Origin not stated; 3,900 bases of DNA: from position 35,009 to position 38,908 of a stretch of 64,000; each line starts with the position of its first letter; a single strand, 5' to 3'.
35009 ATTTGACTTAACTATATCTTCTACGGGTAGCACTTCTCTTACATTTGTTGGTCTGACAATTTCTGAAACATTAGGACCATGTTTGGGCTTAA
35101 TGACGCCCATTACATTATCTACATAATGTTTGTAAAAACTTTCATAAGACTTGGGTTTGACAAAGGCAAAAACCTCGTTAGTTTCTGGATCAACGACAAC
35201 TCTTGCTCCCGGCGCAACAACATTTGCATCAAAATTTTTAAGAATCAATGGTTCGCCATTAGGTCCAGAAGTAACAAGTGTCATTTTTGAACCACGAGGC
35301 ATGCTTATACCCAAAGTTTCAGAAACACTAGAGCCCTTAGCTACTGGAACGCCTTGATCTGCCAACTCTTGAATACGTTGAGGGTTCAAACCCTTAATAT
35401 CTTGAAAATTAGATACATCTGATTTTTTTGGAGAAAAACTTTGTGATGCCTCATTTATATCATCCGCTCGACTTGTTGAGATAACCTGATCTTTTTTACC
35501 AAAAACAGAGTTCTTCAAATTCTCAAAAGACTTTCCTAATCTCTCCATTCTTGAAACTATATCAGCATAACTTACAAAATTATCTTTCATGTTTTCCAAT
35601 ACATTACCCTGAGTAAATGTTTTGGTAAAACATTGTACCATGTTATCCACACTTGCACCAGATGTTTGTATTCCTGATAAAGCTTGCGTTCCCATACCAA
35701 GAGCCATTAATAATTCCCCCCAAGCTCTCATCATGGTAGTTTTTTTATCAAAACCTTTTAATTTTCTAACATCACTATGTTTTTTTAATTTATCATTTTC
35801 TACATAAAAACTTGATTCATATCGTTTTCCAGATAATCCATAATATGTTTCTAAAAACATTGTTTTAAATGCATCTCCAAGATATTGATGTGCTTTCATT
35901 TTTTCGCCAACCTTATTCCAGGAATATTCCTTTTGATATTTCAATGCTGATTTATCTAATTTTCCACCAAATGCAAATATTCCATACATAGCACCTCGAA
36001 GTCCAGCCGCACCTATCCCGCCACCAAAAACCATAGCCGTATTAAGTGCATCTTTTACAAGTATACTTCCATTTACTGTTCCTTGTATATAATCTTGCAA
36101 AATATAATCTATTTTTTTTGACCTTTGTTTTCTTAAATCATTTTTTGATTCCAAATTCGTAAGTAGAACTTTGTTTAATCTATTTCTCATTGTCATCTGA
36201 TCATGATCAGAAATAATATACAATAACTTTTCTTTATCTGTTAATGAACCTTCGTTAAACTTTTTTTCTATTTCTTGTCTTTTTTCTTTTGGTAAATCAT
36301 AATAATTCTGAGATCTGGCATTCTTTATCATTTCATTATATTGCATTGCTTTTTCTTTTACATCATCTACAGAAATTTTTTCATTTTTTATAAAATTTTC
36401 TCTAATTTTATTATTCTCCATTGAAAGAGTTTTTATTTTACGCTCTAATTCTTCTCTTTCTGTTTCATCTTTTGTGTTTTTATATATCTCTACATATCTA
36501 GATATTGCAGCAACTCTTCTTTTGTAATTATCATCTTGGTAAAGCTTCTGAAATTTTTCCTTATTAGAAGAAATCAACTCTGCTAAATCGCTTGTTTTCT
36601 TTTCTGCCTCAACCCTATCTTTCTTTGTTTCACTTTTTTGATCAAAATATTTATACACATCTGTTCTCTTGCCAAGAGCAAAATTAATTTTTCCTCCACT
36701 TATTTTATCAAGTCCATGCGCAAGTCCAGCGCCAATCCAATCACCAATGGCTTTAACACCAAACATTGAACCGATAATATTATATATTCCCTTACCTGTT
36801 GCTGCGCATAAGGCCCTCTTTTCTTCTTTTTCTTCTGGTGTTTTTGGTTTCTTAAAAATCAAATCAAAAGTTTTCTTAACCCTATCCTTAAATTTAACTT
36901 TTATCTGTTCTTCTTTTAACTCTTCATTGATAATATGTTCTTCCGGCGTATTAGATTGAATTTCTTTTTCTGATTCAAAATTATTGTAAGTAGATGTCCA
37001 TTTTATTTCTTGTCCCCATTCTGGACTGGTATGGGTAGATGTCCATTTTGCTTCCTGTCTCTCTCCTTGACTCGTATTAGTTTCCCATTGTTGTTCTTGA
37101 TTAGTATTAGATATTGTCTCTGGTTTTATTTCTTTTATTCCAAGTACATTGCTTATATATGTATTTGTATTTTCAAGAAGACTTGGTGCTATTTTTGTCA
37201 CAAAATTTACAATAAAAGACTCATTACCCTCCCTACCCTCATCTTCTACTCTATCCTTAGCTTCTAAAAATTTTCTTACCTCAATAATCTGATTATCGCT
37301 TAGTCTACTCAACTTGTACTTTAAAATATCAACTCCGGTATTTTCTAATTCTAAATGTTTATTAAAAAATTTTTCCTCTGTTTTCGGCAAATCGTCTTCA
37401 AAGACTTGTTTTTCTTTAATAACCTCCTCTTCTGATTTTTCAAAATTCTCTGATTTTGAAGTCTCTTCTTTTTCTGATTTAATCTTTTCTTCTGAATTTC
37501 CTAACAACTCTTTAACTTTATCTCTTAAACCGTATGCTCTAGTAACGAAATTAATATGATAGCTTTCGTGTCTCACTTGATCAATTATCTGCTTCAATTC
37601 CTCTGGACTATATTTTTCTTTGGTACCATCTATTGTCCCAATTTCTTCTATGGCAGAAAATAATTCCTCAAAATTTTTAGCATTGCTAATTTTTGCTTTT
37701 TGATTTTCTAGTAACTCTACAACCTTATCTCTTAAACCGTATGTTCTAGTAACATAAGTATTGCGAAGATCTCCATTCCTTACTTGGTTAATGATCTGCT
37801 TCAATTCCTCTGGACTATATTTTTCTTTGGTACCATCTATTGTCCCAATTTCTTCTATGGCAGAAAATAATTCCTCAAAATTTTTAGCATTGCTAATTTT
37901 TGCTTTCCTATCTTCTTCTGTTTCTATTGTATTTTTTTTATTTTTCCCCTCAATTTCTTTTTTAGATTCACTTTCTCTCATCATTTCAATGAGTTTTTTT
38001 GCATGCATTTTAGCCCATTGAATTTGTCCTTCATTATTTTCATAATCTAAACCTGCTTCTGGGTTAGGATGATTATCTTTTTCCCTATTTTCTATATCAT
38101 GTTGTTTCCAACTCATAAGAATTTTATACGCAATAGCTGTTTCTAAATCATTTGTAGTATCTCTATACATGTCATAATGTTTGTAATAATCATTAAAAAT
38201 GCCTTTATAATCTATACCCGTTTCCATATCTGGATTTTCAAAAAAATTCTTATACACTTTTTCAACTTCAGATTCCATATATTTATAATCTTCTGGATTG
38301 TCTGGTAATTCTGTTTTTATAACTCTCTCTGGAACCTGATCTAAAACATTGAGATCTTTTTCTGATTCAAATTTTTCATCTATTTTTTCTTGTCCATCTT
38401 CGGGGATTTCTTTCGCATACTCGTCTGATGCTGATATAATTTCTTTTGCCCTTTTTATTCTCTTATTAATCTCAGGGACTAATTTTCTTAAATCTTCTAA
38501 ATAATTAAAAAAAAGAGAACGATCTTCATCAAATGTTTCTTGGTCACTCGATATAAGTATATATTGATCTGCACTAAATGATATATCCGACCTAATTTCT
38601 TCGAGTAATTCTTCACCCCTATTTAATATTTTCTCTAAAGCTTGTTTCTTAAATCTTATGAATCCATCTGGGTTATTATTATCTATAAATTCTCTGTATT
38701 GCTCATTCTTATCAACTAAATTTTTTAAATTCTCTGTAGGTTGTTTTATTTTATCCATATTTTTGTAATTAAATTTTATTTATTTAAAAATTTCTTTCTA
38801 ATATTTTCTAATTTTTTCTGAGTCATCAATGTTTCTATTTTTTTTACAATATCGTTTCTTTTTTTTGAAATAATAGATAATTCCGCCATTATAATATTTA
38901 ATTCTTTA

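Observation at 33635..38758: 1707-aa ORF of unknown function with internal duplications and glycine-zipper segments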

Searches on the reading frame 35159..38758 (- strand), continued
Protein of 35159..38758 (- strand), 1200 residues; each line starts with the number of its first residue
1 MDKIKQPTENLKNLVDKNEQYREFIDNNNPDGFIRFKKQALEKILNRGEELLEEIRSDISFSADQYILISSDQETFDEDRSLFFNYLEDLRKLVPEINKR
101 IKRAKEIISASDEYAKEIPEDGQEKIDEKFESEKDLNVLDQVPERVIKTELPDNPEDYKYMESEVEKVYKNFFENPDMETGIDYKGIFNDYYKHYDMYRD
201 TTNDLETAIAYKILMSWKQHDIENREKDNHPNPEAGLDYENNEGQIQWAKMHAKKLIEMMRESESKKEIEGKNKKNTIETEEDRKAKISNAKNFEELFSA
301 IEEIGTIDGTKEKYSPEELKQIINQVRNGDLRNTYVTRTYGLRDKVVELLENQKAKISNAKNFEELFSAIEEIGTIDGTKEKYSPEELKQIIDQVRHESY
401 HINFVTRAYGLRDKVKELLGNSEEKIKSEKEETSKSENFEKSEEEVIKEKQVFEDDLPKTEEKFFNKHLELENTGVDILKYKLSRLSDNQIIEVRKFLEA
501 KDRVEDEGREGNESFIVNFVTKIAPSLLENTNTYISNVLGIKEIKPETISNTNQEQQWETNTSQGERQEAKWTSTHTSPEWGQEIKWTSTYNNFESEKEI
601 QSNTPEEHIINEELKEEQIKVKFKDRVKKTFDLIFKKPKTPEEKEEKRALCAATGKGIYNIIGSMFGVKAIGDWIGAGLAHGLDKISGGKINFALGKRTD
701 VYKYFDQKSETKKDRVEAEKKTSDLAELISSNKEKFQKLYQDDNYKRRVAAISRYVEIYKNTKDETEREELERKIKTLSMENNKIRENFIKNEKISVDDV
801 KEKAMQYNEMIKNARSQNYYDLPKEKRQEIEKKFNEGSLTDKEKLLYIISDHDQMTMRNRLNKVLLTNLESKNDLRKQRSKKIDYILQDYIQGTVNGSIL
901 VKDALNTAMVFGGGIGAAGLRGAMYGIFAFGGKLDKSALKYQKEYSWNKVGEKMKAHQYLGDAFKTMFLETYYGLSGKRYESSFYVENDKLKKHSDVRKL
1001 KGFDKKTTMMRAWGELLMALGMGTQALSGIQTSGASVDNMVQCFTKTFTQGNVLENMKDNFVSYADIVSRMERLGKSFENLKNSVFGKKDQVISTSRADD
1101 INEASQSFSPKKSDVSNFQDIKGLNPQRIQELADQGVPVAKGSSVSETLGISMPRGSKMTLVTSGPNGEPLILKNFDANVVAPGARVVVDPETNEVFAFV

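Call 75: find_encoding_contigs(protein=P0008, flank=8000, max_places=1)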
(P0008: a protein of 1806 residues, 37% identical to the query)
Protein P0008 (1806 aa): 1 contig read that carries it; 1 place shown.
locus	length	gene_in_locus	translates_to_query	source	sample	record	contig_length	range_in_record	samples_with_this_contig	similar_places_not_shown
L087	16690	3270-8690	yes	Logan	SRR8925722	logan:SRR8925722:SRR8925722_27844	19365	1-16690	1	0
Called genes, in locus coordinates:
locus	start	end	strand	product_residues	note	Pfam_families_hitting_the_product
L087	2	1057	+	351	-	?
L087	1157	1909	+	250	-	PF13462:Thioredoxin_4, PF13098:Thioredoxin_2 (weak), PF01323:DSBA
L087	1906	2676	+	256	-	PF01790:LGT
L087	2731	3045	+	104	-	-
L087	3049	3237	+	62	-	-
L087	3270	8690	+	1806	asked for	-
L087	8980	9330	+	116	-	PF05635:23S_rRNA_IVP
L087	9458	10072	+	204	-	-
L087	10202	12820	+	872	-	PF01551:Peptidase_M23, PF02018:CBM_4_9, PF18962:Por_Secre_tail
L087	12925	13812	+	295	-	PF00768:Peptidase_S11, PF02113:Peptidase_S13 (faint), PF13354:Beta-lactamase2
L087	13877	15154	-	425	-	PF12704:MacB_PCD, PF02687:FtsX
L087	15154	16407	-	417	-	PF12704:MacB_PCD, PF02687:FtsX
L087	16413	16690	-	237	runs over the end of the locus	PF00005:ABC_tran, PF02463:SMC_N (weak), PF13304:AAA_21 (faint)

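Call 76: find_encoding_contigs(protein=P0010, flank=8000, max_places=1)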
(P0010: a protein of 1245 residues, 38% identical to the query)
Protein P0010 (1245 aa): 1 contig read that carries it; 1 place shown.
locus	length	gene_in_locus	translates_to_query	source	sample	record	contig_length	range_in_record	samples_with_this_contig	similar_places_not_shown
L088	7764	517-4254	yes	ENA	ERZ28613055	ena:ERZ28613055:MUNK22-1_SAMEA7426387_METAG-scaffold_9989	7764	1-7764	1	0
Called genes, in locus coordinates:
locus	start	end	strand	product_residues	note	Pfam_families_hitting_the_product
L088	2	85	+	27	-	?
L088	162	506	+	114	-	-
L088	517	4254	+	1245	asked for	-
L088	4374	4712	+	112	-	-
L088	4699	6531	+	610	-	PF01807:Zn_ribbon_DnaG, PF08275:DNAG_N, PF01751:Toprim, PF13155:Toprim_2, PF13362:Toprim_3 (weak), PF13662:Toprim_4, PF10410:DnaB_bind (weak)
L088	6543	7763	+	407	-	?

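Call 91: search_solved_structures(query=A3, max_evalue=1)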
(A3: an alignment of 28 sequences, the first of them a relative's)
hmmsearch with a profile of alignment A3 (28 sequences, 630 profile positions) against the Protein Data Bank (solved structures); distinct sequences matched with E-value up to 1: 0.

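Call 115: find_encoding_contigs(protein=P0071, flank=5000, max_places=1)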
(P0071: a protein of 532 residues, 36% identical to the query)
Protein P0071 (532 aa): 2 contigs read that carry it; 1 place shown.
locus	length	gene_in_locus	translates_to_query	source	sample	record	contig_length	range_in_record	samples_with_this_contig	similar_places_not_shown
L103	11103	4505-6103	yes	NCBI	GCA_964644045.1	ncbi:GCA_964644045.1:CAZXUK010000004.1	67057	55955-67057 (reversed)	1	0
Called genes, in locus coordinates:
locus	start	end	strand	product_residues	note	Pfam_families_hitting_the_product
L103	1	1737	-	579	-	?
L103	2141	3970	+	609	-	PF00270:DEAD (weak), PF04851:ResIII, PF17757:UvrB_inter, PF27431:UvrB_3rd, PF00271:Helicase_C, PF12344:UvrB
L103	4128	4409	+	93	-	-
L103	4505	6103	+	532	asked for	-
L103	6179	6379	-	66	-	-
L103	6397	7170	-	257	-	-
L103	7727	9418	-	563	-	PF01464:SLT, PF01476:LysM, PF23457:LysM2_NFP (faint)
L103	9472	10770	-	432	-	PF01541:GIY-YIG, PF27096:UvrC_M, PF08459:UvrC_RNaseH_dom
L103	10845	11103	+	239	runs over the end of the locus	PF00413:Peptidase_M10 (faint)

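Call 116: find_encoding_contigs(protein=P0040, flank=5000, max_places=1)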
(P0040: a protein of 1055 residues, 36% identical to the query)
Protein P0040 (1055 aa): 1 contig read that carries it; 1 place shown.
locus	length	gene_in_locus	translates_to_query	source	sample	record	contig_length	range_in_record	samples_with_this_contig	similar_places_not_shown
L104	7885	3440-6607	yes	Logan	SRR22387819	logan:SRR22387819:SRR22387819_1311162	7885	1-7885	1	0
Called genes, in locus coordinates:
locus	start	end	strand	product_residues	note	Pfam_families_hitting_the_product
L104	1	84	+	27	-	?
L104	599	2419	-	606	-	PF02366:PMT, PF13231:PMT_2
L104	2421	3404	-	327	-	PF13231:PMT_2 (weak)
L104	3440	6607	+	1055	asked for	-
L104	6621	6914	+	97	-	-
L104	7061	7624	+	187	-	-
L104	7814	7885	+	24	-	?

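Call 117: find_encoding_contigs(protein=P0053, flank=5000, max_places=1)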
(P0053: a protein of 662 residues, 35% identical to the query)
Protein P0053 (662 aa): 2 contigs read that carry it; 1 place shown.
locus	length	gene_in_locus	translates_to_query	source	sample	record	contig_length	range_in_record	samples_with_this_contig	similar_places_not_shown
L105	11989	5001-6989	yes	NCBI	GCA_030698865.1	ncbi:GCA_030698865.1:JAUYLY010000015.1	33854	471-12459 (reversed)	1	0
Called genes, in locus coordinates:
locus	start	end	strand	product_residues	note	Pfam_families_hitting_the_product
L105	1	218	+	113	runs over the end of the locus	-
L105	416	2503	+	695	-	PF22745:Nlig-Ia, PF01653:DNA_ligase_aden, PF03120:OB_DNA_ligase, PF12826:HHH_2, PF00533:BRCT, PF12738:PTCB-BRCT (weak)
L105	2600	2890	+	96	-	PF02686:GatC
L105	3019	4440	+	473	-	PF01425:Amidase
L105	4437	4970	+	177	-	-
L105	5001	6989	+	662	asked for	-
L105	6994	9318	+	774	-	-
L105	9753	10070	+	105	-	PF18908:DUF5663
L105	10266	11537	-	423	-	PF08245:Mur_ligase_M, PF02875:Mur_ligase_C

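Call 124: search_protein_families(library=padloc, proteins=[P0014, P0006], max_evalue=0.01)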
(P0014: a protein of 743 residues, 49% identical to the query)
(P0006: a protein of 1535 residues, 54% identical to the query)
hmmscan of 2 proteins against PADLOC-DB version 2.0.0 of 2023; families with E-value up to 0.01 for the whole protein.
P0014 (743 aa): 0 families

P0006 (1535 aa): 0 families

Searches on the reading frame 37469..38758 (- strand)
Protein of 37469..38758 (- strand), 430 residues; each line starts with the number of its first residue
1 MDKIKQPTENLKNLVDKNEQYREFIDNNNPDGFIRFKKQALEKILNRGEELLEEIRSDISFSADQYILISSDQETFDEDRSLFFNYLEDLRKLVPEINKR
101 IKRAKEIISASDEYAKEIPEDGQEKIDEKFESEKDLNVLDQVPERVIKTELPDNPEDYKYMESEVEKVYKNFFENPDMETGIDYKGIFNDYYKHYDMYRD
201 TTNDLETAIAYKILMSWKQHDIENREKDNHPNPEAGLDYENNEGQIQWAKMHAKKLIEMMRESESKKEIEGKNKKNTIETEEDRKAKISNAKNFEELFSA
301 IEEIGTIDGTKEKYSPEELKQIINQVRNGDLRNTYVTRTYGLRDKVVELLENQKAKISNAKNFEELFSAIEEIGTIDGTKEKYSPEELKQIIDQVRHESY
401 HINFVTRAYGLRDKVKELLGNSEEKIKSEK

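Call 80: predict_structure(alignment_id=A7)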
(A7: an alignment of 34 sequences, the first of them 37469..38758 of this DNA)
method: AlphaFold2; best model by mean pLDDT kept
length: 430 residues; sequences in the alignment: 34
mean_pLDDT: 86.0   pTM: 0.50
mean pLDDT of the five models: 86.0, 83.9, 83.4, 83.2, 81.4
residues with pLDDT >= 90: 229; 70-90: 157; 50-70: 22; < 50: 22
segments of 3 or more residues with pLDDT < 50: 1-5, 122-135
pLDDT, mean of each block of 10 residues (from residue 1): 57 78 77 62 84 86 81 71 82 85 83 66 45 58 95 95 93 83 91 86 94 96 96 96 97 96 90 73 96 95 96 95 87 96 97 96 97 87 94 96 93 96 79
secondary structure, 60 per line:
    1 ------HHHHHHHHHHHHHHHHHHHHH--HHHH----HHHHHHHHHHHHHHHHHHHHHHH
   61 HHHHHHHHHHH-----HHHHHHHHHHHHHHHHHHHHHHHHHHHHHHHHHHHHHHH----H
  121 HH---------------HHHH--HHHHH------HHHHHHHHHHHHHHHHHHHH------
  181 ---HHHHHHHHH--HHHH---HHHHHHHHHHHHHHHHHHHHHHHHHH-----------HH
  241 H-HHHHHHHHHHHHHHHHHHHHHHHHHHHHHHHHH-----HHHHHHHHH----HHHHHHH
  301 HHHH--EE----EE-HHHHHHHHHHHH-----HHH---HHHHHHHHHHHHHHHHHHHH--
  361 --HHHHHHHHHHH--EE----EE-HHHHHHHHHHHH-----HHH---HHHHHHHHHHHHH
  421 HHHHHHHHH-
elements in order: H7-27 H30-33 H38-71 H77-115 H138-141 H144-148 H155-174 H184-192 H195-198 H202-227 H243-275 H281-289 H294-304 H316-327 H339-358 H363-373 H385-396 H408-429
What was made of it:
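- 37934..38353 (-): aa 136-275: 'WAKMHA' domain (working name), all-helical. pLDDT about 90-97 (call 80).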

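Call 83: fold_search(model_id=the predicted structure, library=pdb)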
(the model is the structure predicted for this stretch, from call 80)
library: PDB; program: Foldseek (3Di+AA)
matches with E <= 10: 112; with E <= 0.001: 0
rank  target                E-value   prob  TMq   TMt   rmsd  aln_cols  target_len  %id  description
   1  6xns_C                2.8e-01  0.12  0.10  0.12  25.2       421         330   11  C3_crown-05 (released 2020-12-23)
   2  6xns_D                2.8e-01  0.11  0.10  0.12  25.6       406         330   12  C3_crown-05 (released 2020-12-23)
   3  6xns_A                5.0e-01  0.09  0.10  0.12  26.6       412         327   12  C3_crown-05 (released 2020-12-23)
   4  6xns_B                5.9e-01  0.08  0.10  0.12  26.6       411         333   13  C3_crown-05 (released 2020-12-23)
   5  5j1i_B                9.7e-01  0.23  0.21  0.25  36.6       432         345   12  Structure of the spectrin repeats 7, 8, and 9 of the plakin domain of plectin (released 2016-07-20)
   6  6xns_E                9.7e-01  0.06  0.10  0.12  26.5       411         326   11  C3_crown-05 (released 2020-12-23)
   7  9m1m_D                1.2e+00  0.04  0.09  0.05  26.0       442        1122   10  Cryo-EM structure of the TBC-DEC-Arl2-alpha-beta-tubulin complex with GDP-AlFx (released 2025-10-22)
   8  8fbj                  1.3e+00  0.09  0.13  0.17  25.6       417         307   12  Improving the secretion of designed protein assemblies through negative design of cryptic transmembrane domains (released 2023-03-22)
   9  9had_A                1.6e+00  0.87  0.15  0.52   7.2       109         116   16  Der f 21 dust mite allergen with computationally designed DerF21_b10 binder (released 2024-12-18)
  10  7z37_DP1              1.9e+00  0.15  0.15  0.21  33.0       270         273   12  Structure of the RAF1-HSP90-CDC37 complex (RHC-II) (released 2022-09-14)
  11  8d9p                  2.0e+00  0.15  0.11  0.25  23.9       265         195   14  De Novo Photosynthetic Reaction Center Protein Equipped with Heme B and Mn(II) cations (released 2022-09-28)
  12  1u4q_B                2.0e+00  0.06  0.11  0.14  36.6       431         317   12  Crystal Structure of Repeats 15, 16 and 17 of Chicken Brain Alpha Spectrin (released 2004-10-19)
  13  9j0a_A                2.1e+00  0.10  0.15  0.07  23.4       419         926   10  Complex structure of ANKRD11/STAG2/RAD21 (released 2025-03-19)
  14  1cun_A                2.2e+00  0.30  0.19  0.35  18.7       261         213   10  CRYSTAL STRUCTURE OF REPEATS 16 AND 17 OF CHICKEN BRAIN ALPHA SPECTRIN (released 1999-10-06)
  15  8fih_B                2.3e+00  0.69  0.17  0.55   5.6       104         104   10  Multi-state design of two-state switchable hinge proteins (released 2023-08-16)
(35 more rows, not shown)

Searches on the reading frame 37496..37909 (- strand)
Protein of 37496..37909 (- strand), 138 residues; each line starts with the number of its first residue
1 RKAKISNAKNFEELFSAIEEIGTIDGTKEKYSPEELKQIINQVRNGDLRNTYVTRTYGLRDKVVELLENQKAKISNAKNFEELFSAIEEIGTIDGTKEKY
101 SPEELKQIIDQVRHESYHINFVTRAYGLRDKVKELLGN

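Call 128: find_related_loci(query=window:37496-37909:-, collection=viral_contigs, flank=4000)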
Query window:37496-37909:- (138 aa) in viral_contigs; peptide patterns used: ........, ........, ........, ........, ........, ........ (x = any residue, [..] = any of these).
27 stretches matched a pattern, but none encodes a relative of the query by tblastn (E <= 1e-3).

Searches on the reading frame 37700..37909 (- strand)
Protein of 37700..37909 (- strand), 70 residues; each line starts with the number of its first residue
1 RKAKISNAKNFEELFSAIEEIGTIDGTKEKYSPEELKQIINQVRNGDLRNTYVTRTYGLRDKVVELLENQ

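Call 39: search_solved_structures(query=A2, max_evalue=10)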
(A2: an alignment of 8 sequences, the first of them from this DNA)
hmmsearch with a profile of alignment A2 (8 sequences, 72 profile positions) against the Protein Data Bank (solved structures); distinct sequences matched with E-value up to 10: 23.
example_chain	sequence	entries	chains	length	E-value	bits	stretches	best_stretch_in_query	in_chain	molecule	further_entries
4ow4_A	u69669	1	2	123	1.6e-06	31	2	16-32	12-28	Beta-terfoil designed by folding nucleus symmetric expansion (""Phifoil"")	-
5z1o_A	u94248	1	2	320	0.0049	19.9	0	47-62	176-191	Outer Surface Protein A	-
6kk9_O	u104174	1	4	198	0.011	18.7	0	47-62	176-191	Outer Surface Protein A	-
5ys7_A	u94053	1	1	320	0.013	18.5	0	47-62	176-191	Outer Surface Protein A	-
3o4d_A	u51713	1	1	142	0.019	17.9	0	16-34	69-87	de novo designed beta-trefoil architecture with symmetric primary structure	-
4qkr_A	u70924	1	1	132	0.039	17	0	16-32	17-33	DE NOVO PROTEIN 6XTYR/PV2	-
3snv_A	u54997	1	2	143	0.058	16.4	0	16-31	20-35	Symfoil-4T/Permutation #1 synthetic protein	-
3o4b_A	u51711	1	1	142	0.061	16.3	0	16-31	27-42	de novo designed beta-trefoil architecture with symmetric primary structure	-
3o4a_A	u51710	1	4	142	0.065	16.3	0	16-31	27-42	de novo designed beta-trefoil architecture with symmetric primary structure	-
3o49_A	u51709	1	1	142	0.069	16.2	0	16-31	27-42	de novo designed beta-trefoil architecture with symmetric primary structure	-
3o4c_A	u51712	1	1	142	0.097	15.7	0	16-31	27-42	de novo designed beta-trefoil architecture with symmetric primary structure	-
3cka_A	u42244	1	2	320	0.097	15.7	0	47-62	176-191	Outer surface protein A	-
3p6j_A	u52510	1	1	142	0.099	15.7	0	16-31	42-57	de novo designed beta-trefoil architecture with symmetric primary structure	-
9gy7_E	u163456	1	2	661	0.13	15.3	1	26-68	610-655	UvrABC system protein B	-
8xwg_A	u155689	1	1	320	0.39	13.8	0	47-62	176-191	Outer Surface Protein A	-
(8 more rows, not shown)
